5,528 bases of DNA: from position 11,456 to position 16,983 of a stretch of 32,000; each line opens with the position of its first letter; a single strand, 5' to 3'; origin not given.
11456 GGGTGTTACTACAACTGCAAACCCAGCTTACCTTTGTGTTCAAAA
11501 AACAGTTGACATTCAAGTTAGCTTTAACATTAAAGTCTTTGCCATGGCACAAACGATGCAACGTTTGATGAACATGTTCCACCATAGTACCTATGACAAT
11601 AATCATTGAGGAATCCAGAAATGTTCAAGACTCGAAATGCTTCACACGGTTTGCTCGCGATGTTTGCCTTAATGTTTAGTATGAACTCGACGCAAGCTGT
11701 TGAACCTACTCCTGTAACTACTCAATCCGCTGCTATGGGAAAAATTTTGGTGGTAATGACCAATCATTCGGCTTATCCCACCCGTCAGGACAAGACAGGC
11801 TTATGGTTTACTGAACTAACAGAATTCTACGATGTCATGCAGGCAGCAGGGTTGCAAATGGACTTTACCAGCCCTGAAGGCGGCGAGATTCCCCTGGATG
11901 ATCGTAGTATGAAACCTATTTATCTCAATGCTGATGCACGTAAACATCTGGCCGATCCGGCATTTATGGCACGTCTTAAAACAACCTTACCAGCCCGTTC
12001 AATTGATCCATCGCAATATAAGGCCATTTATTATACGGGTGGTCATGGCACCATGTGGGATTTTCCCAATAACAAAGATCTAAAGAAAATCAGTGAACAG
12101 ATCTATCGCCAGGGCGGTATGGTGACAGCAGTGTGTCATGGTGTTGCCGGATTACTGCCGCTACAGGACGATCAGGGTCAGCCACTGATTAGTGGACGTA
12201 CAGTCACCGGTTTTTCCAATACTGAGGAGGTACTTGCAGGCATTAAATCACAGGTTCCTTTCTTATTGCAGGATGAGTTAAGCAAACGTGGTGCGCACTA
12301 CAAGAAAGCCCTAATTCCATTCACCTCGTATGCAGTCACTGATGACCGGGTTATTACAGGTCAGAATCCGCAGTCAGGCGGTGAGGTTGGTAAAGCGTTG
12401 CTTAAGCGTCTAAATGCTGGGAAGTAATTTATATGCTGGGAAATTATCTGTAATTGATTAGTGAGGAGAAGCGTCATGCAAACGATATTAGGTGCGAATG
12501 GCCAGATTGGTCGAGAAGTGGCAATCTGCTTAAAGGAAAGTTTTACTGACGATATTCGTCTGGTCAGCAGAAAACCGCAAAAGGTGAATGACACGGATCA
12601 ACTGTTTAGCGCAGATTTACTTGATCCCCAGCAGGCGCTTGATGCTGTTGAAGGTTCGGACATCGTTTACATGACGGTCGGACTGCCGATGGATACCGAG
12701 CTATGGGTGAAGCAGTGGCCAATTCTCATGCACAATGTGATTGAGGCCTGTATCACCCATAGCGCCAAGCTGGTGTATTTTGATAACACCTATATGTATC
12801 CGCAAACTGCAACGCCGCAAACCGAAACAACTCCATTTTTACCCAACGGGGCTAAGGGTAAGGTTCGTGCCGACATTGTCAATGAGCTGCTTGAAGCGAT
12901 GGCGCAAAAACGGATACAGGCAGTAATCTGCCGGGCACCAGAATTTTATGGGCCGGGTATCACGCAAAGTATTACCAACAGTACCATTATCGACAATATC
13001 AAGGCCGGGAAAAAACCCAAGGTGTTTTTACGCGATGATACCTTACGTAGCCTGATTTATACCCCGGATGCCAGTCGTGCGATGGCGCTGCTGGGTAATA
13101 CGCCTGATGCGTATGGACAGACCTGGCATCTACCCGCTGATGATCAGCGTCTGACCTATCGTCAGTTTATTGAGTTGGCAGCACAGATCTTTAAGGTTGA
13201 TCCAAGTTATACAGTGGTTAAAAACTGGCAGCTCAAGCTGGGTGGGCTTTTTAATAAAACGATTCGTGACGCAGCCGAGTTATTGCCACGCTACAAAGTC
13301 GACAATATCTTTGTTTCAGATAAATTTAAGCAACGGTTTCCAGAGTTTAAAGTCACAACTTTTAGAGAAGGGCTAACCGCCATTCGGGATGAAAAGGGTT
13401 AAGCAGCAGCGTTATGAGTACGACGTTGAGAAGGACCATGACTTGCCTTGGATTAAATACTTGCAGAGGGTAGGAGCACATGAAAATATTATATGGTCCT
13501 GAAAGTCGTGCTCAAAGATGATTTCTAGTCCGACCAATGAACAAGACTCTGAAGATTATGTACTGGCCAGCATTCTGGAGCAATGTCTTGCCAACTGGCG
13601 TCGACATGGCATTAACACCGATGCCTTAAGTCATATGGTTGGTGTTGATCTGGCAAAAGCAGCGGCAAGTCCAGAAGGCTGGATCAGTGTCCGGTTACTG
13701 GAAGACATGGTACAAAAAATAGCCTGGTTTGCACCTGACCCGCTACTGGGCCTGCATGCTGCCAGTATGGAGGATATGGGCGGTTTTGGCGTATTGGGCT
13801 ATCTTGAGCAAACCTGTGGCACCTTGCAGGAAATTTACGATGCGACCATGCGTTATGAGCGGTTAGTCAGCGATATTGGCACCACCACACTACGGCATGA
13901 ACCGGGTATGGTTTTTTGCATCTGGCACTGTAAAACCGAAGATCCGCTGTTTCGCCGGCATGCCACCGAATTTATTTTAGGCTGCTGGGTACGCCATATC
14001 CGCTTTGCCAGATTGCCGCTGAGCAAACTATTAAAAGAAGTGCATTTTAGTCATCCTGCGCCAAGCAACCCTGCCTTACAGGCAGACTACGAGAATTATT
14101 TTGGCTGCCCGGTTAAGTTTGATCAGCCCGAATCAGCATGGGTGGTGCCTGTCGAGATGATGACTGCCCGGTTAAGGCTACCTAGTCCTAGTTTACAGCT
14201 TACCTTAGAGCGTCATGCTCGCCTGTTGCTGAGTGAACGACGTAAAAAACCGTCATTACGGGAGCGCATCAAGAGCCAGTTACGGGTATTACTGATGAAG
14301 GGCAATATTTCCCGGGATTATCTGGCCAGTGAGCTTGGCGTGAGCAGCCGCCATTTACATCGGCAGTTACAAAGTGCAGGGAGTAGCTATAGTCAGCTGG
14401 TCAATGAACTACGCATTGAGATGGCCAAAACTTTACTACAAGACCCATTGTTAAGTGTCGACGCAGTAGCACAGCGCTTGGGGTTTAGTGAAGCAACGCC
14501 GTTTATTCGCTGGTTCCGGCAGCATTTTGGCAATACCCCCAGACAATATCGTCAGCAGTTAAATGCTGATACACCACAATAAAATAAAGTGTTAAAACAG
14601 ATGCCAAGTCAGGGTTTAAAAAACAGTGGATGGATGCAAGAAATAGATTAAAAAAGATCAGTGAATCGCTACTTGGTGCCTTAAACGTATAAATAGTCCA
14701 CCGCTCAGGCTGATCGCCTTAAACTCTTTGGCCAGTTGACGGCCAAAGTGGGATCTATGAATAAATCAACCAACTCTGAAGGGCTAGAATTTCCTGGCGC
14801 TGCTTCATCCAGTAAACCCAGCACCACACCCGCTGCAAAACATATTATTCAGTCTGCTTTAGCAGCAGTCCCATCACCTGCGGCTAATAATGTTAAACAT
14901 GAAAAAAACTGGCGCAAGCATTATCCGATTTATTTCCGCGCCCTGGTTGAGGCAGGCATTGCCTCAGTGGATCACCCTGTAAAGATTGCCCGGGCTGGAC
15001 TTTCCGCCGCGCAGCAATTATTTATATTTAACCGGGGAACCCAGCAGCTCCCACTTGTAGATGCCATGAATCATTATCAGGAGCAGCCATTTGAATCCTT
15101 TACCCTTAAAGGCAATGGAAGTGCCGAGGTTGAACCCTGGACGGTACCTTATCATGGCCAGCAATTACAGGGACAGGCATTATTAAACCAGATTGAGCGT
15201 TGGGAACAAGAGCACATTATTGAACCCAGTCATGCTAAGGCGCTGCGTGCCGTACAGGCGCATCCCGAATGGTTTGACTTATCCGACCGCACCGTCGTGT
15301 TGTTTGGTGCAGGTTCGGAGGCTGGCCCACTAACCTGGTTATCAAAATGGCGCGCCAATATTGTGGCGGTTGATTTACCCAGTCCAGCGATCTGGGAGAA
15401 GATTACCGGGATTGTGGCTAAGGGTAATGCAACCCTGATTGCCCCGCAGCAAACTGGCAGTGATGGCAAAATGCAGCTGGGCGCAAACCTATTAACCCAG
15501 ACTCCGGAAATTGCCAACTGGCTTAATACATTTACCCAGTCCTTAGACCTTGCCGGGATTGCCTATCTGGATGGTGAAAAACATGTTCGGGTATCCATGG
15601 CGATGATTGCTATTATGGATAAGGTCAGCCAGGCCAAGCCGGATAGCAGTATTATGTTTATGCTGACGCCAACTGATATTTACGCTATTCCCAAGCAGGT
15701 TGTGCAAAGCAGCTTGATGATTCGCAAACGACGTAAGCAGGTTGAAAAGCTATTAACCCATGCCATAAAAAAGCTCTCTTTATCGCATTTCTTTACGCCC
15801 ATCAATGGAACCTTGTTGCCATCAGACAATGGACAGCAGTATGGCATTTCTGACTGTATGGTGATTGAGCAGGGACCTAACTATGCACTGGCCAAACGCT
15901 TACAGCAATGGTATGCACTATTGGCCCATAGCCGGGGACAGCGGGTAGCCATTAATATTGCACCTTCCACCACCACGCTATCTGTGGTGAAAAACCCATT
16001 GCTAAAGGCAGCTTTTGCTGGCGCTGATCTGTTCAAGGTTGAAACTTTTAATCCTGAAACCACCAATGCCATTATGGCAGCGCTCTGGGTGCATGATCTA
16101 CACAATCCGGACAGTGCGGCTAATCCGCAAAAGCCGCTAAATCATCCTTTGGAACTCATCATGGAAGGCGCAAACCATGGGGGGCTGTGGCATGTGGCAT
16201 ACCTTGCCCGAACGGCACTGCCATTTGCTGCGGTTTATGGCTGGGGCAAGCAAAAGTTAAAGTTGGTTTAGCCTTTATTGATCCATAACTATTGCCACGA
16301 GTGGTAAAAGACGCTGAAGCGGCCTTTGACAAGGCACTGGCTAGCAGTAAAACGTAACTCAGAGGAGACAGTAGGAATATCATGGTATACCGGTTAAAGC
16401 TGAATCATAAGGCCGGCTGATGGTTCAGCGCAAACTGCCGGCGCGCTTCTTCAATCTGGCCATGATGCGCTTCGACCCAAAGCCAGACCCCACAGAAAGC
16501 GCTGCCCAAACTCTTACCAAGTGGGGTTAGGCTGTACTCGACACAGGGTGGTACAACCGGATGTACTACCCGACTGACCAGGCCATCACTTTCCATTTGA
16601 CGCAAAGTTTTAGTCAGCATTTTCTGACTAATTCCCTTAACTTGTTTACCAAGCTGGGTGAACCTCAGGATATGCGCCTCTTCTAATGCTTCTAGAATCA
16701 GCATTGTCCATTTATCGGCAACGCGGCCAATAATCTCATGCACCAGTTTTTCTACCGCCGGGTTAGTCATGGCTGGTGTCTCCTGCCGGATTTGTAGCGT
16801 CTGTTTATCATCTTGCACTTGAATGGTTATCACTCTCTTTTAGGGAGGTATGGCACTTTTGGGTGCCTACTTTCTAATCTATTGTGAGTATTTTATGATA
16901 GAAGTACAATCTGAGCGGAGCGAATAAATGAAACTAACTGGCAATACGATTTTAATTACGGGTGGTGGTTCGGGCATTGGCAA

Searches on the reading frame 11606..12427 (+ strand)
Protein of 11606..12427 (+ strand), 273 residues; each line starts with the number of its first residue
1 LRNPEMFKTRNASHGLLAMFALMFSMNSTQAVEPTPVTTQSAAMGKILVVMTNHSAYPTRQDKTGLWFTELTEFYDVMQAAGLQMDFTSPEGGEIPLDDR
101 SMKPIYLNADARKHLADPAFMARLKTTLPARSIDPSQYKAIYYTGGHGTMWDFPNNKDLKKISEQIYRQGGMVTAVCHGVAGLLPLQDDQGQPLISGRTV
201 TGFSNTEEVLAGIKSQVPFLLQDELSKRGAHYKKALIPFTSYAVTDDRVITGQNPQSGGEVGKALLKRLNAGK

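Call 6: search_protein_families(library=pfam, proteins=[window:11606-12427:+])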
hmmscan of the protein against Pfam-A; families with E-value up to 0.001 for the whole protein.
window:11606-12427:+ (273 aa): 1 family
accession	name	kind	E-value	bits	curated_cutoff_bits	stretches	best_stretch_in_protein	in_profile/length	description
PF01965.30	DJ-1_PfpI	-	3.5e-09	37.1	26.6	1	69-267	14-164/165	DJ-1/PfpI family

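Call 7: search_protein_families(library=ncbifam, proteins=[window:11606-12427:+])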
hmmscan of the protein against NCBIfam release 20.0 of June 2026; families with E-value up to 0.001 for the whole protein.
window:11606-12427:+ (273 aa): 2 families
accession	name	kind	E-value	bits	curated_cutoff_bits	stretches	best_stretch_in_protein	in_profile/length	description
NF003168.0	PRK04155.1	equivalog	1.8e-14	53.5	365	1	78-266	86-278/287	glyoxalase III HchA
TIGR01382.1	PfpI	subfamily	2.2e-06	27.3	139.05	1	130-257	55-156/169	DJ-1/PfpI/YhbO family deglycase/protease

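Call 57: search_solved_structures(query=window:11606-12427:+, max_evalue=0.001)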
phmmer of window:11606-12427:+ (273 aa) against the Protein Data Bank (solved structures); distinct sequences matched with E-value up to 0.001: 22.
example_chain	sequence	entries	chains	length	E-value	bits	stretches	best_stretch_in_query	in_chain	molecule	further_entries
4p5p_A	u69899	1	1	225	3e-50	174.3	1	45-267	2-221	ThiJ/PfpI family protein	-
1u9c_A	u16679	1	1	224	7.5e-41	143.5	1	43-265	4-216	APC35852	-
4lru_A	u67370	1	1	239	2.4e-36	128.8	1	44-262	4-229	Glyoxalase III (glutathione-independent)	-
4qyx_A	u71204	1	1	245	7.8e-33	117.2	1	45-259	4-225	Probable chaperone protein HSP31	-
1qvv_A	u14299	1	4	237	7.8e-33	117.2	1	45-259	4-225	YDR533c protein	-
1qvw_A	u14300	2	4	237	2.7e-32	115.4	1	45-259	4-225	YDR533c protein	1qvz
3n7t_A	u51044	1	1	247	1e-31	113.6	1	47-265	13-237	Macrophage binding protein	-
3mii_A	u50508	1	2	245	7.2e-28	101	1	49-258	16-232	Probable chaperone protein HSP33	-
3kkl_A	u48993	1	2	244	7.6e-28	100.9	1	49-258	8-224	Probable chaperone protein HSP33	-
4i2n_A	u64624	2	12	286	1.1e-08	38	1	123-269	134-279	Intracellular protease/amidase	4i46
5jzm_A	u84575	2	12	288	1.2e-08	38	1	123-269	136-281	Intracellular protease/amidase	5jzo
5k4a_C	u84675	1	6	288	1.2e-08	38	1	123-269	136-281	Intracellular protease/amidase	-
8a3p_A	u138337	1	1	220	8.5e-08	35.2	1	129-257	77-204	Glutamine amidotransferase-like class 1 domain-containing protein 1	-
7nd2_E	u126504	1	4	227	9.3e-08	35.1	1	129-257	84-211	Glutamine amidotransferase-like class 1 domain-containing protein 1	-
4i4n_A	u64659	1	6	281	2e-07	34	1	123-269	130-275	Intracellular protease/amidase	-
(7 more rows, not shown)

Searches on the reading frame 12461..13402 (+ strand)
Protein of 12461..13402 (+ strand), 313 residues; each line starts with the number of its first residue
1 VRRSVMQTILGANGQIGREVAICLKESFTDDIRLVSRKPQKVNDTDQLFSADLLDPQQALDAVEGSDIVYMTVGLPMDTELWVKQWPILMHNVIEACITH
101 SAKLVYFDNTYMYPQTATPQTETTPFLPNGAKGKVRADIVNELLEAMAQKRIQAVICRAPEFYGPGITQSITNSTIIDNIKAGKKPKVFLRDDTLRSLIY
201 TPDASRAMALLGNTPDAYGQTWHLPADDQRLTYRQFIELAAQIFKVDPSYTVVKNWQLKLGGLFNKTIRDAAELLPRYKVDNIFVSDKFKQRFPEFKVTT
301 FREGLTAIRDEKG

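Call 6: search_protein_families(library=pfam, proteins=[window:12461-13402:+])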
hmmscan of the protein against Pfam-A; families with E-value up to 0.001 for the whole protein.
window:12461-13402:+ (313 aa): 3 families
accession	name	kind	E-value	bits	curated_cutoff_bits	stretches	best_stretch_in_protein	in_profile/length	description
PF01370.27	Epimerase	-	2.3e-17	63.6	20.9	1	9-217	3-230/240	NAD dependent epimerase/dehydratase family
PF13460.12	NAD_binding_10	-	2.2e-10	41.2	27.2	1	11-103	1-91/184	NAD(P)H-binding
PF04321.23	RmlD_sub_bind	-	0.00028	20.5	27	0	91-245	83-229/287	RmlD substrate binding domain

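Call 7: search_protein_families(library=ncbifam, proteins=[window:12461-13402:+])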
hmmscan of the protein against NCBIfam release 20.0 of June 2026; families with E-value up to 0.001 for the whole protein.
window:12461-13402:+ (313 aa): 0 families

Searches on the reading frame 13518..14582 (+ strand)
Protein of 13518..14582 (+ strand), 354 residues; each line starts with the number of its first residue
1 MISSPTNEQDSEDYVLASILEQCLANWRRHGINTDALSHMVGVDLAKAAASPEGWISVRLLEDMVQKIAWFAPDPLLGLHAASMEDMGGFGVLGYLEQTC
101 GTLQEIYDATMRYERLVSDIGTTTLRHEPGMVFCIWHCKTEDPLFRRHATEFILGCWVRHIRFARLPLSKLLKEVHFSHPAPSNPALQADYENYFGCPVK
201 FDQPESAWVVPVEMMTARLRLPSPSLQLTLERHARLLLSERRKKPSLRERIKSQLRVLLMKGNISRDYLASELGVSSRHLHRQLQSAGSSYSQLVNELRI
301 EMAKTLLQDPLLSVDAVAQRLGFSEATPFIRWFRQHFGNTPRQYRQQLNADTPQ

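Call 6: search_protein_families(library=pfam, proteins=[window:13518-14582:+])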
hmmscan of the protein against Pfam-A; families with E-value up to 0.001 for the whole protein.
window:13518-14582:+ (354 aa): 3 families
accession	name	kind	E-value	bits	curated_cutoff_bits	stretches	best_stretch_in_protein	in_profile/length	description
PF12625.12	Arabinose_bd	-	1.2e-28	100.9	27.6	1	31-216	1-182/185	Arabinose-binding domain of AraC transcription regulator, N-term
PF12833.13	HTH_18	-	1.2e-21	77.2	33.6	1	269-347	1-80/80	Helix-turn-helix domain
PF00165.29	HTH_AraC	-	2.7e-09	37.4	26.6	1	312-346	9-42/42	Bacterial regulatory helix-turn-helix proteins, AraC family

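Call 7: search_protein_families(library=ncbifam, proteins=[window:13518-14582:+])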
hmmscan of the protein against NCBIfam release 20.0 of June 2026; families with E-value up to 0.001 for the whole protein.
window:13518-14582:+ (354 aa): 28 families (the best 25 are shown)
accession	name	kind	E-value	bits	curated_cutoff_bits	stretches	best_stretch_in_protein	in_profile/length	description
NF050186.1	TransRegGliRPseudo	equivalog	5.2e-69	233.2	570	1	18-347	10-336/338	AraC family transcriptional regulator GliR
NF049968.1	QhpR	equivalog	2.7e-46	158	250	1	64-345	8-284/284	AraC-like transcriptional regulator QhpR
NF053784.1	TranRegCyprAlk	equivalog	4.5e-21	75.6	500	1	76-347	68-336/336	transcriptional regulator CypR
NF007243.0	PRK09685.1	equivalog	2.8e-12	46.7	199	1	250-348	202-302/303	transcriptional regulator FeaR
NF006902.0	PRK09393.1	equivalog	5.4e-12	45.5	425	1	265-350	238-324/327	transcriptional regulator FtrA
NF007432.1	PRK09978.1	equivalog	3.8e-11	42.7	500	1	244-348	140-243/274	DNA-binding transcriptional regulator GadX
NF010028.0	PRK13503.1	equivalog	2.1e-10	40.5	288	1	263-349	187-274/278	HTH-type transcriptional activator RhaS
NF047455.1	TF_Staph_AryK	equivalog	2.2e-09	36.1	850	1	263-350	173-261/759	transcriptional regulator AryK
NF047788.1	TransRegPocR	equivalog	4.7e-09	35.9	500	1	287-350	230-293/296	transcriptional regulator PocR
TIGR04094.1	adjacent_YSIRK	equivalog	7.5e-09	35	200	1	265-345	303-383/383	YSIRK-targeted surface antigen transcriptional regulator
NF007860.0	PRK10572.1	equivalog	8.3e-09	34.7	208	1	246-349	180-286/292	arabinose operon transcriptional regulator AraC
NF052371.1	TransRegGbdRPseu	equivalog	5.6e-07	28.9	480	1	261-350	239-329/365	choline metabolism transcriptional regulator GbdR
NF007633.0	PRK10296.1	equivalog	5.9e-07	29.3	264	1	291-349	218-276/280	transcriptional regulator ChbR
NF052534.1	RzbtTranRegRhrA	equivalog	5.9e-07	29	500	1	249-346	210-309/312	rhizobactin biosynthesis transcriptional regulator RhrA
NF007407.0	PRK09940.1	equivalog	1e-06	28.5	348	1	273-345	160-231/253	transcriptional regulator YdeO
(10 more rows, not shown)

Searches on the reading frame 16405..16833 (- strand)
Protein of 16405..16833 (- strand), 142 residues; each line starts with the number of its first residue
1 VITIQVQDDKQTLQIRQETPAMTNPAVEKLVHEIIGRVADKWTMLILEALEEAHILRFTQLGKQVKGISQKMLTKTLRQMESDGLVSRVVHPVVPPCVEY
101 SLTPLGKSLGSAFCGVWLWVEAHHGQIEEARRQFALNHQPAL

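Call 52: search_protein_families(library=pfam, proteins=[window:16405-16833:-])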
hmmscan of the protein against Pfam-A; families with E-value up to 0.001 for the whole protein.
window:16405-16833:- (142 aa): 1 family
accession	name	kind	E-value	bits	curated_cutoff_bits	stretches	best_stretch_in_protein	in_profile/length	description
PF01638.23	HxlR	-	1.7e-22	79.5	20.8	1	38-124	2-87/91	HxlR-like helix-turn-helix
